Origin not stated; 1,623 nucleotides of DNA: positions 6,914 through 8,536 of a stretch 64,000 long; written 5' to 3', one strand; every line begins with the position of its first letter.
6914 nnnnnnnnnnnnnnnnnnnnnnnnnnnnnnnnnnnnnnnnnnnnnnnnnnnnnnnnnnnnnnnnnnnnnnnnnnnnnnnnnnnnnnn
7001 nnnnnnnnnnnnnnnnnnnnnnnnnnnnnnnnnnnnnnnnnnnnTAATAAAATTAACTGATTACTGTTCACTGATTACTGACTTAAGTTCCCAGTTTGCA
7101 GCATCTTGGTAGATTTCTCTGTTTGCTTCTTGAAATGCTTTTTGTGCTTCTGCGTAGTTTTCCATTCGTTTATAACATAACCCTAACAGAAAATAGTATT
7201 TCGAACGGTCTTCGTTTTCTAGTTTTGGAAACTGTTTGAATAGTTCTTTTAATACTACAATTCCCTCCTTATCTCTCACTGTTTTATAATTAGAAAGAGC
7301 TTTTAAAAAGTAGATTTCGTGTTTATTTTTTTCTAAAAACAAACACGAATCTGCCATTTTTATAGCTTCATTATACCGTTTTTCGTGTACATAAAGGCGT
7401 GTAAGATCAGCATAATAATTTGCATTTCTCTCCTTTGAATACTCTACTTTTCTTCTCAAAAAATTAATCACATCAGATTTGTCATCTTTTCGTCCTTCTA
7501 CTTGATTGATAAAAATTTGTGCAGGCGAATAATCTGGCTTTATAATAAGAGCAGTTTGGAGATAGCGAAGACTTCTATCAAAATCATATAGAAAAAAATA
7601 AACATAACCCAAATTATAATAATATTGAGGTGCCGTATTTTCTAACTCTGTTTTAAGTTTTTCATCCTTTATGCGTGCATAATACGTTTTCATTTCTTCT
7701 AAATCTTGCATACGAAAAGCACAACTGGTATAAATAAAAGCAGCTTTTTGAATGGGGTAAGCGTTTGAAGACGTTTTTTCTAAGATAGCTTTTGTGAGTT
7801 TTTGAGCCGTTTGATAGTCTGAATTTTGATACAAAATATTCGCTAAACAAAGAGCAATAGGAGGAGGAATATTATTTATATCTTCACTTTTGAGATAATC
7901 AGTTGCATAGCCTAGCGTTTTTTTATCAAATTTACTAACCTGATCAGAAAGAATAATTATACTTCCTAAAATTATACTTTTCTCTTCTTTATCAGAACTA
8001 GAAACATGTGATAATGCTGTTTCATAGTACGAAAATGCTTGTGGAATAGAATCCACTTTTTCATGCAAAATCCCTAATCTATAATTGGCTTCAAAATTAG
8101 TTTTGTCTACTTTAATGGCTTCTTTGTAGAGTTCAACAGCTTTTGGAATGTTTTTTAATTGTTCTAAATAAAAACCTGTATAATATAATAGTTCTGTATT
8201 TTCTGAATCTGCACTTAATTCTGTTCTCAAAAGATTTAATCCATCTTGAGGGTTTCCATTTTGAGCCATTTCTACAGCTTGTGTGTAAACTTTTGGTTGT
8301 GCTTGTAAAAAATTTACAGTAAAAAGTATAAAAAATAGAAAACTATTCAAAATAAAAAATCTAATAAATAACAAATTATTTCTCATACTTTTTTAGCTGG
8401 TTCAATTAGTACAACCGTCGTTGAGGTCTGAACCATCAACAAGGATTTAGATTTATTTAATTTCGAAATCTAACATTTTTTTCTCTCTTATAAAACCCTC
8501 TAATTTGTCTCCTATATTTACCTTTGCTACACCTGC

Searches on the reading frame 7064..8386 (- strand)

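Call 57: search_protein_families(library=pfam, proteins=[window:7064-8386:-], max_evalue=0.001)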
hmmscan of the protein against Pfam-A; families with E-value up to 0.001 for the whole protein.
window:7064-8386:- (441 aa): 16 families
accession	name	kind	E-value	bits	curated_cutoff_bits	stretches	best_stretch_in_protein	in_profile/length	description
PF07719.23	TPR_2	-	4.8e-22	76.6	27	3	396-421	2-27/34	Tetratricopeptide repeat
PF00515.34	TPR_1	-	6e-16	57.9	27.8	0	254-286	2-34/34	Tetratricopeptide repeat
PF13424.12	TPR_12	-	4.1e-15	56.2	30.1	0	386-421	36-71/77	Tetratricopeptide repeat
PF13428.12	TPR_14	-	3.2e-14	52.5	23.5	0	65-106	2-43/44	Tetratricopeptide repeat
PF14559.12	TPR_19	-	1.4e-13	51.4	25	0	78-117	5-44/68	Tetratricopeptide repeat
PF13431.12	TPR_17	-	1.8e-11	43.8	24.4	0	86-111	1-26/34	Tetratricopeptide repeat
PF12895.13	ANAPC3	-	2.1e-10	41.2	27.2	0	308-381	10-81/82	Anaphase-promoting complex, cyclosome, subunit 3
PF13432.12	TPR_16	-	2.3e-10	41.1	32.7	0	36-91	3-58/65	Tetratricopeptide repeat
PF13181.12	TPR_8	-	5.2e-10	39.1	25.7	0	396-421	2-27/34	Tetratricopeptide repeat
PF25062.1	ARM_TT21_N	-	1.2e-08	35.5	40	0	216-292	66-140/222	Tetratricopeptide repeat protein 21 N-terminal ARM repeat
PF13414.12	TPR_11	-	5e-07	29.7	26.8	1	77-110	7-40/42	TPR repeat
PF13174.12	TPR_6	-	4.4e-06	27.4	26.3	0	398-420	3-25/33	Tetratricopeptide repeat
PF23914.1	TPR_CcmH_CycH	-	6.6e-06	26.5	42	0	77-133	100-156/158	Cytochrome c-type biogenesis protein H TPR domain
PF25064.1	ARM_TT21_5th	-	3.7e-05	24.4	27.8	0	179-279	5-98/117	TT21 fifth ARM repeats domain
PF13374.12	TPR_10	-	6.1e-05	23.4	27.5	0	255-282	4-31/42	Tetratricopeptide repeat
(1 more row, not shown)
